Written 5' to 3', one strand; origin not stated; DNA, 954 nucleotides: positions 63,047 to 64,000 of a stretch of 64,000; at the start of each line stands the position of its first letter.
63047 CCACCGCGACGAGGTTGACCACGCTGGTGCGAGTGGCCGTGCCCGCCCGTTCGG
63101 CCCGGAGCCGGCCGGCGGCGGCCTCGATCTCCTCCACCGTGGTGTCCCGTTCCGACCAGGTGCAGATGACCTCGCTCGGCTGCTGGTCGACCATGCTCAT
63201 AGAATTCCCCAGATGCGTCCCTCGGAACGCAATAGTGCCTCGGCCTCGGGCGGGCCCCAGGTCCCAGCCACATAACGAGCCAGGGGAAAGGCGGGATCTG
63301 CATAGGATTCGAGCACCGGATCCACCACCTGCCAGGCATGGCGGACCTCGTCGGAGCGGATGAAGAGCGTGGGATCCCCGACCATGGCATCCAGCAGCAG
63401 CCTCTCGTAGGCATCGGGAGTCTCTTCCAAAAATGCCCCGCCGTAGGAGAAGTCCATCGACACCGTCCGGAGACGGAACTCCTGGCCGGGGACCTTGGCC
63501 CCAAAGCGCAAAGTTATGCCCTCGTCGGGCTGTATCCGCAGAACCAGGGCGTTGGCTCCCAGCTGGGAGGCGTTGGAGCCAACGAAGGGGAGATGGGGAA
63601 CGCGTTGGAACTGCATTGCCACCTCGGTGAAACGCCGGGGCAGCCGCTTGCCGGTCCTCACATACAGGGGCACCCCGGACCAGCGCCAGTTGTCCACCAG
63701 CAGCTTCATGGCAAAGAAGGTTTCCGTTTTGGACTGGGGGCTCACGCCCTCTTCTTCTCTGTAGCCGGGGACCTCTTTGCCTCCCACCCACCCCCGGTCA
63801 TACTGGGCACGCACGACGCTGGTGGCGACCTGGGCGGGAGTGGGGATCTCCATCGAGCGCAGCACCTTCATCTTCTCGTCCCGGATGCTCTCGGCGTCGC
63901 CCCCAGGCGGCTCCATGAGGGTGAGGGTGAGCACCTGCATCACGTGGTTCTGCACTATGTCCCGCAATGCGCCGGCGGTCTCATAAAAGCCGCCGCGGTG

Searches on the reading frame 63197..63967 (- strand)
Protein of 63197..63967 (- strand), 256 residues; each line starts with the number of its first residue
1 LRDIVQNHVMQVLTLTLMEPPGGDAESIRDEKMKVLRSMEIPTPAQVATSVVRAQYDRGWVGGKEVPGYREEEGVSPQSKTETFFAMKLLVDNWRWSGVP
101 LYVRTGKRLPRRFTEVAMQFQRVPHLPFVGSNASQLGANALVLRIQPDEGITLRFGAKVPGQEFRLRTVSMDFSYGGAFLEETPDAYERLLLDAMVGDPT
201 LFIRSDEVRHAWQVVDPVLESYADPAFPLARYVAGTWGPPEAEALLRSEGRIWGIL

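Call 69: search_protein_families(library=pfam, proteins=[window:63197-63967:-], max_evalue=0.0001)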
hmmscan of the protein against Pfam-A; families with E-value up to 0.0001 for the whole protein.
window:63197-63967:- (256 aa): 1 family
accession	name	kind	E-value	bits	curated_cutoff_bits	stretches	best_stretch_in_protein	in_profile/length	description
PF02781.21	G6PD_C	-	3e-94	315.8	27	1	1-253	45-295/296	Glucose-6-phosphate dehydrogenase, C-terminal domain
